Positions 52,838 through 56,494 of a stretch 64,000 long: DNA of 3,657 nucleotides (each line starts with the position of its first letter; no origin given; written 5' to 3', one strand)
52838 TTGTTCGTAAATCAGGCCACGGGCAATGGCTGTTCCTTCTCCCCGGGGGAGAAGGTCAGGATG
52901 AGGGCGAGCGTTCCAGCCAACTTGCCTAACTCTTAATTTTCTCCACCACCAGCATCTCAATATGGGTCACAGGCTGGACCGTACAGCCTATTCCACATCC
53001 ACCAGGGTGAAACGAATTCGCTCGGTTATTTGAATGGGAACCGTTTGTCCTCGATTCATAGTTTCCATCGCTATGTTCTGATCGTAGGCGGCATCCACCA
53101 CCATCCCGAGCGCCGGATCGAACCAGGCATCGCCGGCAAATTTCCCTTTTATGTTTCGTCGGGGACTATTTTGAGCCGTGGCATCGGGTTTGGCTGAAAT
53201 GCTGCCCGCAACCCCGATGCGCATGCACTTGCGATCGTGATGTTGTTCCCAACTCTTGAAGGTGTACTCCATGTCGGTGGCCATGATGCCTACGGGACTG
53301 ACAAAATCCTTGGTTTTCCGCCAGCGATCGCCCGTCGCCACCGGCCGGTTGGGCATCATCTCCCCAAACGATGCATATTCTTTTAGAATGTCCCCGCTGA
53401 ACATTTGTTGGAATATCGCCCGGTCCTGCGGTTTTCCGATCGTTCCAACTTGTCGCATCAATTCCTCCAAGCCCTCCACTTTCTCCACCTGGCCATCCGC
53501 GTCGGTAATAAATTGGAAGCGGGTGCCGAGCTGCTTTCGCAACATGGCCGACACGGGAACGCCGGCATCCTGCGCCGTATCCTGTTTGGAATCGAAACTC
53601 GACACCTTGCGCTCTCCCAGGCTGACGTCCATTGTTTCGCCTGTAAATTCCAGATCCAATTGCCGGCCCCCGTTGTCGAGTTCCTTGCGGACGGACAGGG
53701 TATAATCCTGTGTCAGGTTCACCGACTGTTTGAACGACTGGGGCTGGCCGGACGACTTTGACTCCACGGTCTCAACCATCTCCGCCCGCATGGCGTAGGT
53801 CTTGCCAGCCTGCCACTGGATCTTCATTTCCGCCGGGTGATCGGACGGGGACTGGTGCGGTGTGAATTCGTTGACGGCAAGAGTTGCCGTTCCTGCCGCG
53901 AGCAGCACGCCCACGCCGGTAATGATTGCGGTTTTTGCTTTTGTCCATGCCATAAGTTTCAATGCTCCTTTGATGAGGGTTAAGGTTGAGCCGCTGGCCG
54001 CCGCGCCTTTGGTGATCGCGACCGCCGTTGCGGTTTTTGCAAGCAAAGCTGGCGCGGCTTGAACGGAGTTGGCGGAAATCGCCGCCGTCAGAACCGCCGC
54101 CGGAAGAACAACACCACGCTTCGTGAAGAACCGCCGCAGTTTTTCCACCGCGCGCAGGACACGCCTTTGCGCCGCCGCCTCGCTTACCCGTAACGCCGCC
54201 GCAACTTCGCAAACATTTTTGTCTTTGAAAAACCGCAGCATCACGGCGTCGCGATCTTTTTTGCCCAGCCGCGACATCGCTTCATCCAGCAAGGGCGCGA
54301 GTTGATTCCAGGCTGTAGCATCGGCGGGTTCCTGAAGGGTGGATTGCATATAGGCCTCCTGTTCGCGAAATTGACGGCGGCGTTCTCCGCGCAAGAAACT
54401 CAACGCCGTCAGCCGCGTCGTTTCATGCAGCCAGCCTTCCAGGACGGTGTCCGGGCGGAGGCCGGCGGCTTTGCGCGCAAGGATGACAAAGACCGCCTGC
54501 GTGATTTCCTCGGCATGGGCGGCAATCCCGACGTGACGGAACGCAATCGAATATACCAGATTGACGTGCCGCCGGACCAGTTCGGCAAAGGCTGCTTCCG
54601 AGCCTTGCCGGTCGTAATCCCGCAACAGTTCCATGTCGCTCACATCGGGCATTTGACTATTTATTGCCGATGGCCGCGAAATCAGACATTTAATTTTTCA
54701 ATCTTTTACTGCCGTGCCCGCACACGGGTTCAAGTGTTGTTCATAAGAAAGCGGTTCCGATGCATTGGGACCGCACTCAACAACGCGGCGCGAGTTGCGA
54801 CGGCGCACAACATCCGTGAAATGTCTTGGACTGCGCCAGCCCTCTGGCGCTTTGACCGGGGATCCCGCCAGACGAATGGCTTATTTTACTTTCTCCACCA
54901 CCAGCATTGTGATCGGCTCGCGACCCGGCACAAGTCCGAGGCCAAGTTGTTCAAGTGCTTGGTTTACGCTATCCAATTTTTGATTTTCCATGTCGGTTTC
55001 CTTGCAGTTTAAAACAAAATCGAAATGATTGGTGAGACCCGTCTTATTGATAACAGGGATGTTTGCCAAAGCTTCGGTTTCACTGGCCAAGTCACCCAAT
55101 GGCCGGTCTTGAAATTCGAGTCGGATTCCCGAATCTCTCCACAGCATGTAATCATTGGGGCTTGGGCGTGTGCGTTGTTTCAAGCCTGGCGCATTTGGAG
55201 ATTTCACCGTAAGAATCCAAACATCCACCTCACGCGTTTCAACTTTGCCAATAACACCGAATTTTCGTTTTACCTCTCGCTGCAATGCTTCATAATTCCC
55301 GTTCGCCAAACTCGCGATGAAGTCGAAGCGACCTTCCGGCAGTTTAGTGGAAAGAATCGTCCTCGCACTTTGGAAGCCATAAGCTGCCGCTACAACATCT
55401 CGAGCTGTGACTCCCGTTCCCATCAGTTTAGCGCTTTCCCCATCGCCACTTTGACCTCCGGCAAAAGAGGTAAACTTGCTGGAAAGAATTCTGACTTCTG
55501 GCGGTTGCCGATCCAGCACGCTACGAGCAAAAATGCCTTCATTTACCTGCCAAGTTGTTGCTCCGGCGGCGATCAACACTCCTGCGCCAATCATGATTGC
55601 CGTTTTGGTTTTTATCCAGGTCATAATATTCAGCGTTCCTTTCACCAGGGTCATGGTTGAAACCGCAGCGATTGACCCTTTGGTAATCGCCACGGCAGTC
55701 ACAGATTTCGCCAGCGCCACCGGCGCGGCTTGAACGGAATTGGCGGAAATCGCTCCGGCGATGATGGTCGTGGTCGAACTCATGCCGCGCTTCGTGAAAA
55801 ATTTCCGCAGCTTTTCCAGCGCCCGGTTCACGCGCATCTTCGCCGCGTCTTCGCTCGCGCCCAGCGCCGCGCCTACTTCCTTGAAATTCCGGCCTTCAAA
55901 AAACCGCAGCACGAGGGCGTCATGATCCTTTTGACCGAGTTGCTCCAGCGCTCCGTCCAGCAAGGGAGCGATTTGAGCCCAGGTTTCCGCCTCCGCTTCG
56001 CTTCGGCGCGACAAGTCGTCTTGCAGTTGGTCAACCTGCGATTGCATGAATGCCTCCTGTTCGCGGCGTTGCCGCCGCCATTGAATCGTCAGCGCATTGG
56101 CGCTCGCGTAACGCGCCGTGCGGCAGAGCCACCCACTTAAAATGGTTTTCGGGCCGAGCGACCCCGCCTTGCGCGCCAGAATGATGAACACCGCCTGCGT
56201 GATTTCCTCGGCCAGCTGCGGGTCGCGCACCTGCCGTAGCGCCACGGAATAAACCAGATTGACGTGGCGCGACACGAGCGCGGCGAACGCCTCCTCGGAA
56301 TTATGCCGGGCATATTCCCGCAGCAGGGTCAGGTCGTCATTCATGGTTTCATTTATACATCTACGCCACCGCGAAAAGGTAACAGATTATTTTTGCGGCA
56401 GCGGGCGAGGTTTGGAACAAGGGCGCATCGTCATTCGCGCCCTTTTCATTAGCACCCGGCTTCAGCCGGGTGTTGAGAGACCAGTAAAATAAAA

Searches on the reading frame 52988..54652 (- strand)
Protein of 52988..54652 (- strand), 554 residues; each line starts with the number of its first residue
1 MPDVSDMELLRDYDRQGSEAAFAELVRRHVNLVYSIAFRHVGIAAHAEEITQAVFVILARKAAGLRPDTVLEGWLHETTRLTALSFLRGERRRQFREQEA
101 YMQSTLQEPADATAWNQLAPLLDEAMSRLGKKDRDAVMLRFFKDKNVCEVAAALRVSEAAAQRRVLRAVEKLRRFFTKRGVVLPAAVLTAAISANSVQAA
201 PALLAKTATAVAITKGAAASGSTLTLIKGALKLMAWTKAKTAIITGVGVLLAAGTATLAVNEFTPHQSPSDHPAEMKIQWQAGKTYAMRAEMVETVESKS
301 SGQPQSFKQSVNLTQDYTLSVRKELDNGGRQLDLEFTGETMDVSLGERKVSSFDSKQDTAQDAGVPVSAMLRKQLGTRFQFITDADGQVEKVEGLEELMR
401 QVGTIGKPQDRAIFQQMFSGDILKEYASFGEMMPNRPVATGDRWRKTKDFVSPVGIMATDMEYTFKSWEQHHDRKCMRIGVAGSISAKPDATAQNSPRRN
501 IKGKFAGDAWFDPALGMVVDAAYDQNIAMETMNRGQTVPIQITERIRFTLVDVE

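Call 3: search_protein_families(library=pfam, proteins=[window:52988-54652:-], max_evalue=0.01)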
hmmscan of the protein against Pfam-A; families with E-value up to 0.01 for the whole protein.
window:52988-54652:- (554 aa): 5 families
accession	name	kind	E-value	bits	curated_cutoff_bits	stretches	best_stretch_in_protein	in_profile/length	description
PF19777.4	DUF6263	-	3.5e-14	53.4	26.7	1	331-517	5-195/196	Family of unknown function (DUF6263)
PF04542.20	Sigma70_r2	-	7.9e-11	42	24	1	25-93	1-71/71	Sigma-70 region 2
PF04545.22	Sigma70_r4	-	3.4e-07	30.1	24.1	1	125-173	1-49/50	Sigma-70, region 4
PF08281.18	Sigma70_r4_2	-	4.8e-07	29.7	25.7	1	122-172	4-54/54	Sigma-70, region 4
PF07638.17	Sigma70_ECF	-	0.0021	18.4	21.1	0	120-173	124-180/185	ECF sigma factor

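Call 4: search_protein_families(library=ncbifam, proteins=[window:52988-54652:-], max_evalue=0.01)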
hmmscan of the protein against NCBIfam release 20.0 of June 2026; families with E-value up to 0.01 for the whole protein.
window:52988-54652:- (554 aa): 60 families (the best 25 are shown)
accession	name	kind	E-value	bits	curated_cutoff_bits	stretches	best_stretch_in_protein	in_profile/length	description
TIGR02937.1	sigma70-ECF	superfamily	4.2e-19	68.8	42.9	1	21-174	2-163/165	sigma-70 family RNA polymerase sigma factor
NF009166.1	PRK12513.1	equivalog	1.2e-18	67.5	206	1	3-177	6-187/193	RNA polymerase sigma factor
NF009172.0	PRK12519.1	subfamily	1.3e-17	64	222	1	3-176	13-189/194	RNA polymerase sigma factor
NF004113.0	PRK05602.1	equivalog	1.6e-16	60.5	208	1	5-178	31-203/211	RNA polymerase sigma factor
NF007229.0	PRK09647.1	equivalog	4e-16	59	265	1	19-179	43-205/220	RNA polymerase sigma factor SigE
TIGR02985.1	Sig70_bacteroi1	subfamily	5.2e-16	59.3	126.4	1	21-174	2-160/162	RNA polymerase sigma-70 factor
NF007225.0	PRK09643.1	equivalog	1.4e-15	57.5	190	1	3-176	11-182/204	RNA polymerase sigma factor SigM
NF009168.0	PRK12515.1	subfamily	2.2e-15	56.6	236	1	6-181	9-184/189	RNA polymerase sigma factor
TIGR02983.1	SigE-fam_strep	subfamily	5.4e-14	52.4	141.55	1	16-174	2-156/162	SigE family RNA polymerase sigma factor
TIGR02952.1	Sig70_famx2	equivalog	8.3e-14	51.8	206.45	1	16-175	7-169/170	ECF subfamily RNA polymerase sigma factor, BldN family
NF009171.0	PRK12518.1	equivalog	2e-13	50.6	208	1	4-182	12-190/191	RNA polymerase sigma factor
NF008888.0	PRK11922.1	equivalog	5.4e-13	49.1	204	1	5-176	16-196/231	RNA polymerase sigma factor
NF053879.1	RNAPolSigSigVBac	equivalog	2e-12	47.1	190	1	19-175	3-154/160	RNA polymerase sigma factor SigV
NF058625.1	sigma_PG0214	equivalog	5.6e-12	45.7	130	1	20-179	4-164/170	GFO_1088 family ECF-type sigma factor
NF007222.0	PRK09640.1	equivalog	1.3e-11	44.4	194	1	20-177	26-183/188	RNA polymerase sigma factor SigX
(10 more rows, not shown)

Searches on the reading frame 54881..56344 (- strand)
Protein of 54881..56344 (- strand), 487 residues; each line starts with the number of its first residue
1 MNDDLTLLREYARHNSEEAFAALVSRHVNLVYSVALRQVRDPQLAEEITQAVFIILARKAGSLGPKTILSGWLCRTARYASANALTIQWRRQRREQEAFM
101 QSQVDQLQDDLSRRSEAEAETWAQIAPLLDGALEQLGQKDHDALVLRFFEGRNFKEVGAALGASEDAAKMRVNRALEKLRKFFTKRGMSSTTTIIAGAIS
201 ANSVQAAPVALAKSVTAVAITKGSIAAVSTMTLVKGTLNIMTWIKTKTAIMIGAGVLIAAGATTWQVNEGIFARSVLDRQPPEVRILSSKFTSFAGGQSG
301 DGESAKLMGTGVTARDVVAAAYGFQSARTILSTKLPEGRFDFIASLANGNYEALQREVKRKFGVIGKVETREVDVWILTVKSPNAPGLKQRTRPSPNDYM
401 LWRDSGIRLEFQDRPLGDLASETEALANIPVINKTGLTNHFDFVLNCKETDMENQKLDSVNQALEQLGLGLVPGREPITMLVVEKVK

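Call 3: search_protein_families(library=pfam, proteins=[window:54881-56344:-], max_evalue=0.01)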
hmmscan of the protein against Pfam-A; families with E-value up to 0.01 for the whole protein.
window:54881-56344:- (487 aa): 4 families
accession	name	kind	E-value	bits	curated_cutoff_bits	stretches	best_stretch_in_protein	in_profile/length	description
PF12543.13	DUF3738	-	3.4e-14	53.8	22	1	316-486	2-190/190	Protein of unknown function (DUF3738)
PF04545.22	Sigma70_r4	-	1.3e-11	44.3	24.1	1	132-181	1-50/50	Sigma-70, region 4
PF04542.20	Sigma70_r2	-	5.9e-10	39.2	24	1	23-90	1-70/71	Sigma-70 region 2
PF08281.18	Sigma70_r4_2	-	1e-07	31.9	25.7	1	129-179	4-54/54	Sigma-70, region 4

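Call 4: search_protein_families(library=ncbifam, proteins=[window:54881-56344:-], max_evalue=0.01)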
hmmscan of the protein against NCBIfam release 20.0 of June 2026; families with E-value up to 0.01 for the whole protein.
window:54881-56344:- (487 aa): 70 families (the best 25 are shown)
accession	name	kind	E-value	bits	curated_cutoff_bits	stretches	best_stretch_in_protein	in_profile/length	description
NF009166.1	PRK12513.1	equivalog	4.9e-22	78.6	206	1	2-185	7-188/193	RNA polymerase sigma factor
TIGR02937.1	sigma70-ECF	superfamily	1.8e-20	73.2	42.9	1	18-181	1-163/165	sigma-70 family RNA polymerase sigma factor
NF009172.0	PRK12519.1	subfamily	4.1e-19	68.9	222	1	13-183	24-189/194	RNA polymerase sigma factor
TIGR02985.1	Sig70_bacteroi1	subfamily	6.1e-17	62.3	126.4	1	18-182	1-161/162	RNA polymerase sigma-70 factor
NF007216.0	PRK09638.1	equivalog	1.8e-16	60.4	194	1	6-187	7-178/180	RNA polymerase sigma factor SigY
NF009168.0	PRK12515.1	subfamily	5.5e-16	58.6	236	1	4-190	9-186/189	RNA polymerase sigma factor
NF004113.0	PRK05602.1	equivalog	1.7e-15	57.2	208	1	3-189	31-207/211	RNA polymerase sigma factor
TIGR02989.1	Sig-70_gvs1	subfamily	2.1e-15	57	124.55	1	18-180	1-155/158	RNA polymerase sigma-70 factor, Rhodopirellula/Verrucomicrobium family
NF007228.0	PRK09646.1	subfamily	2.8e-15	56.5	226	1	6-182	19-189/194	ECF RNA polymerase sigma factor SigK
TIGR03435.1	Soli_TIGR03435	paralog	2e-14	53.9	40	1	301-487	25-235/241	TIGR03435 family protein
TIGR02983.1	SigE-fam_strep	subfamily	5.9e-14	52.3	141.55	1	14-181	2-156/162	SigE family RNA polymerase sigma factor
TIGR02959.1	SigZ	equivalog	1.5e-13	50.9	168.65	1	36-184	13-149/170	RNA polymerase sigma factor SigZ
NF008888.0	PRK11922.1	equivalog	3.5e-13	49.7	204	1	8-184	20-197/231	RNA polymerase sigma factor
NF058625.1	sigma_PG0214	equivalog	1e-12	48.1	130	1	17-186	3-164/170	GFO_1088 family ECF-type sigma factor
NF007215.0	PRK09637.1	equivalog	2.7e-12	47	212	1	36-184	19-155/181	RNA polymerase sigma factor SigZ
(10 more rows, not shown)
